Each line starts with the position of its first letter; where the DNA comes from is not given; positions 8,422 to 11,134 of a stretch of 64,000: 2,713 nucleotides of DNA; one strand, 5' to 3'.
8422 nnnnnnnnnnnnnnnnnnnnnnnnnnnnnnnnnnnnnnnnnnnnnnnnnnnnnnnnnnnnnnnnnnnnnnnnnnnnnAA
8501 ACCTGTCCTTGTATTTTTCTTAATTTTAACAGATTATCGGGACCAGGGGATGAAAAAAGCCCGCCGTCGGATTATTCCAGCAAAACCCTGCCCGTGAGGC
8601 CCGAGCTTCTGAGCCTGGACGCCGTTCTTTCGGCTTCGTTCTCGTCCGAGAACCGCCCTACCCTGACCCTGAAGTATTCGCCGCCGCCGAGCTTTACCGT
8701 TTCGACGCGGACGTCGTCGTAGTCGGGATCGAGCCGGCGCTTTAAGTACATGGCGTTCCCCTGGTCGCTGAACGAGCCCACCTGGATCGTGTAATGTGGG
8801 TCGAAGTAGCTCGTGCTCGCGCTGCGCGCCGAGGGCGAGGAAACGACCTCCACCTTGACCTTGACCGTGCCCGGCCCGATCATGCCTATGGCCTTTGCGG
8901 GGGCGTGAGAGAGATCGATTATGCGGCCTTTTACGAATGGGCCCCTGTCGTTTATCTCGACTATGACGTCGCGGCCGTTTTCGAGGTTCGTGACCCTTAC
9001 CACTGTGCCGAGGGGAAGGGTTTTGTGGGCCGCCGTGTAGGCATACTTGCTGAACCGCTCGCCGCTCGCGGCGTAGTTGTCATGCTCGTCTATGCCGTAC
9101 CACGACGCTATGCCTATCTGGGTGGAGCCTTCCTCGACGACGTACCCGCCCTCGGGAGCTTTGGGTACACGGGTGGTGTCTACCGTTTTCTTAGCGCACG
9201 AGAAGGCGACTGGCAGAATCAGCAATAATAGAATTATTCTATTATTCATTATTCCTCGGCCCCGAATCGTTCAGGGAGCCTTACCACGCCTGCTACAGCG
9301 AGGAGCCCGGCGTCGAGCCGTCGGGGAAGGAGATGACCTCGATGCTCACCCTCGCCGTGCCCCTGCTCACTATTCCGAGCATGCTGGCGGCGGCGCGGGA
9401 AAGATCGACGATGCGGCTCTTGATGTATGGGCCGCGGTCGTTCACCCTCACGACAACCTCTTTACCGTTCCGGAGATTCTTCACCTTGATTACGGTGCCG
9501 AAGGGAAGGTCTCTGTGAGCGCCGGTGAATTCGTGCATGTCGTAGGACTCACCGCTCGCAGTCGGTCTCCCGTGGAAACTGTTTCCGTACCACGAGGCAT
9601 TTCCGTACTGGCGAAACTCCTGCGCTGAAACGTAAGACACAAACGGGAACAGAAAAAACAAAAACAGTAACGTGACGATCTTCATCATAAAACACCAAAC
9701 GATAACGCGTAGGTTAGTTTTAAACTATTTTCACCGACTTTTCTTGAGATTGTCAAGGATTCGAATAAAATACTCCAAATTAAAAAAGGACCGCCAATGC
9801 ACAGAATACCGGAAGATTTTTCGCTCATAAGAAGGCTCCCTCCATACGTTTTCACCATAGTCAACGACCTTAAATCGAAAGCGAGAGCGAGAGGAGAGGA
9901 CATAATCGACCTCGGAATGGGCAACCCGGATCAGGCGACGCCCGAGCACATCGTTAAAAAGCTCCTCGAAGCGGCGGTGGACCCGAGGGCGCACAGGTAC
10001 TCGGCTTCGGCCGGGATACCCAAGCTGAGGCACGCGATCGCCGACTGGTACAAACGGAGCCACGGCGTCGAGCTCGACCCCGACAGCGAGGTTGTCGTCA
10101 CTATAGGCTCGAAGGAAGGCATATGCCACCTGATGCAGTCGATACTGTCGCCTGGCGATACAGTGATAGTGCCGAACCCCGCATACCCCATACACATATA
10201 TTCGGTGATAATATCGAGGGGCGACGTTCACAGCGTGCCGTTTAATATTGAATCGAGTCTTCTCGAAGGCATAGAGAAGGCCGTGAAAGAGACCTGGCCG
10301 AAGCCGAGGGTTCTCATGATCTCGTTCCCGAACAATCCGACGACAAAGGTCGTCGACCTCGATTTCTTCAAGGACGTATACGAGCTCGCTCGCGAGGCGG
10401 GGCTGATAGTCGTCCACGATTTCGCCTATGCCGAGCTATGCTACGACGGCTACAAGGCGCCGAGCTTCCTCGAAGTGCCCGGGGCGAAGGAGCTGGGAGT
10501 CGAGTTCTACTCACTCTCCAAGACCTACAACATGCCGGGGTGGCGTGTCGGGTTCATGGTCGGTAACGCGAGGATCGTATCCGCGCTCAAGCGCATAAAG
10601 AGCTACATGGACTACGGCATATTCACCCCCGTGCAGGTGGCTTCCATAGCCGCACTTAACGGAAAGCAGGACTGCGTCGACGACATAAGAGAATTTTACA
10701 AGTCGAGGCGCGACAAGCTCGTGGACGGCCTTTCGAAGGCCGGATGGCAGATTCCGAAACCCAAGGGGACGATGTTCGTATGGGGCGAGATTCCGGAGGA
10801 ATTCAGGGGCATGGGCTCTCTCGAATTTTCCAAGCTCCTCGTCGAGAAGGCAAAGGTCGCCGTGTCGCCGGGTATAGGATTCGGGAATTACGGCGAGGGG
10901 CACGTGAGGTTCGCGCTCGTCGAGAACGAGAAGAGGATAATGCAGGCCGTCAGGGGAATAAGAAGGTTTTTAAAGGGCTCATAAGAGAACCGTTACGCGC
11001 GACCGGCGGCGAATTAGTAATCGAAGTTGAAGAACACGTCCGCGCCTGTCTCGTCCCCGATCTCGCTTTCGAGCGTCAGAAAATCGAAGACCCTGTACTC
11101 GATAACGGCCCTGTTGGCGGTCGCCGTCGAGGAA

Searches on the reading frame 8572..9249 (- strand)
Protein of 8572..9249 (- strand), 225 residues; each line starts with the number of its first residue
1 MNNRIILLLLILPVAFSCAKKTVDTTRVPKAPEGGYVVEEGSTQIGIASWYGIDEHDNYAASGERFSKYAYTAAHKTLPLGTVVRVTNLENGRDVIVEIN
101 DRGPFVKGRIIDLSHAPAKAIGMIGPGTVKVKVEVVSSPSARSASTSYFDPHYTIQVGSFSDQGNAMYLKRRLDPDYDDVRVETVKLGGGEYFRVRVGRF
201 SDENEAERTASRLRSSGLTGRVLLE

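Call 52: search_protein_families(library=pfam, proteins=[window:8572-9249:-], max_evalue=0.00001)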
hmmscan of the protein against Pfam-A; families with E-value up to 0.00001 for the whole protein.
window:8572-9249:- (225 aa): 2 families
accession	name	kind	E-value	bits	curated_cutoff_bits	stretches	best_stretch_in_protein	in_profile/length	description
PF03330.24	DPBB_1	-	7.3e-25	87.5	28.8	1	44-133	2-83/83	Lytic transglycolase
PF05036.18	SPOR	-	1.5e-14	54.5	21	1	152-218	4-70/76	SPOR domain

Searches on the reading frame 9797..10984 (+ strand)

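Call 52: search_protein_families(library=pfam, proteins=[window:9797-10984:+], max_evalue=0.00001)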
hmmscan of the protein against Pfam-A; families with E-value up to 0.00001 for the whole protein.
window:9797-10984:+ (395 aa): 1 family
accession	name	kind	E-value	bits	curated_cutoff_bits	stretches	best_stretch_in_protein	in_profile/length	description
PF00155.27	Aminotran_1_2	-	3.4e-67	227.6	19.7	1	35-382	2-355/361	Aminotransferase class I and II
